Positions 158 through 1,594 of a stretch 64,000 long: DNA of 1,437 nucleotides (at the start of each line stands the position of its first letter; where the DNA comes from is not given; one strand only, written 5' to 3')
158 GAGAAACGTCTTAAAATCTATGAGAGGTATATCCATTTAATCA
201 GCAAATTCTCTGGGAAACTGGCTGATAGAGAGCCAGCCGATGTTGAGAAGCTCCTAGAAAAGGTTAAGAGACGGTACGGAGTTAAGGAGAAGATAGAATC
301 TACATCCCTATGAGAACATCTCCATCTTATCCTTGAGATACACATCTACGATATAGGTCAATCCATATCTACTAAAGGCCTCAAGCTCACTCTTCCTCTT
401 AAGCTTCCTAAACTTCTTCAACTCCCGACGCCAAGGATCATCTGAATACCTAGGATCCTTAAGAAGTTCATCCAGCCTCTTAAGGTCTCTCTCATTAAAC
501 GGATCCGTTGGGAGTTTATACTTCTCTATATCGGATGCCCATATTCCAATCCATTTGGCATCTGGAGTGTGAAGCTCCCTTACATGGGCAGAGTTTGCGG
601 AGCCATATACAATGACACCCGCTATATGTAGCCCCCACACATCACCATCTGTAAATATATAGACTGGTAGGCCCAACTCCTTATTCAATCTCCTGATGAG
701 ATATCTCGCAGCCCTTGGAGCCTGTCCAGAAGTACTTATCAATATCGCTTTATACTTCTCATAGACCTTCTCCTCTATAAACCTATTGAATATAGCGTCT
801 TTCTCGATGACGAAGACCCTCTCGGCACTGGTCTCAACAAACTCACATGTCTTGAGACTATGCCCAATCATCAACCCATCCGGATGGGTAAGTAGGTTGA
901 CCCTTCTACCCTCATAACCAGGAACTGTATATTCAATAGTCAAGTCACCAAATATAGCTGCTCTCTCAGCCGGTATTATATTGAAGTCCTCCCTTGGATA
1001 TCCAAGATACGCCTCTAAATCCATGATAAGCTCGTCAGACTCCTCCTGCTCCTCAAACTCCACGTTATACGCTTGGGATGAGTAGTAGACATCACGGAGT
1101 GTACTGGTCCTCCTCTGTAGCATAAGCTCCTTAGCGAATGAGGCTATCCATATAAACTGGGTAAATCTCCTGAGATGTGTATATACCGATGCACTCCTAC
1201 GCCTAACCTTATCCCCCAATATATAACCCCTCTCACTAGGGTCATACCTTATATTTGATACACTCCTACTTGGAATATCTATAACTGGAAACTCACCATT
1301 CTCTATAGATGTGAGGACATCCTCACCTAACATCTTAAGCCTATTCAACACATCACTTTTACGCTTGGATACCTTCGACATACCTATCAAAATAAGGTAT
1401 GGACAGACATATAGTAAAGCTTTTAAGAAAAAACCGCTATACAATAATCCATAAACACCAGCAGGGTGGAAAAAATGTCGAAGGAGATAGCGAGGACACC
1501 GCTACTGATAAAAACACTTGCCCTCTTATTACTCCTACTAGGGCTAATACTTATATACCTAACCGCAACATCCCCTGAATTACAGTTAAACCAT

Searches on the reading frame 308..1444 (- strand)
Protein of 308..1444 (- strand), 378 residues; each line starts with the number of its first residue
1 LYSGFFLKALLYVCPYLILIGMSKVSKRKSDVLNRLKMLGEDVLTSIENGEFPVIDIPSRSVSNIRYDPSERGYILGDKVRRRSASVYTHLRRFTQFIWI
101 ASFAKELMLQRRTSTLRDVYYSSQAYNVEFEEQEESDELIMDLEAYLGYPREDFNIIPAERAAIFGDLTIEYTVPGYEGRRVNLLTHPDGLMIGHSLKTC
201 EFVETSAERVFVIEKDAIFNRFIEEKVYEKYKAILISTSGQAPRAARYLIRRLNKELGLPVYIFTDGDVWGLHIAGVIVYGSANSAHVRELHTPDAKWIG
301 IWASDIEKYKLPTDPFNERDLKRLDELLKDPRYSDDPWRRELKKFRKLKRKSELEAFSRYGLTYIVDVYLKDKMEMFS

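Call 83: search_protein_families(library=pfam, proteins=[window:308-1444:-], max_evalue=0.00001)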
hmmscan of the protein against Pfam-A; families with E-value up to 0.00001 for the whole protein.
window:308-1444:- (378 aa): 2 families
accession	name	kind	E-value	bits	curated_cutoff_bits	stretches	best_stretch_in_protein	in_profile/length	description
PF21180.3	TOP6A-Spo11_Toprim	-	1.3e-52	178.7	24.1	1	210-374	2-170/170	Topoisomerase 6 subunit A/Spo11, Toprim domain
PF04406.19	TP6A_N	-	2.3e-17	63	26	1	92-156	1-62/62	Type IIB DNA topoisomerase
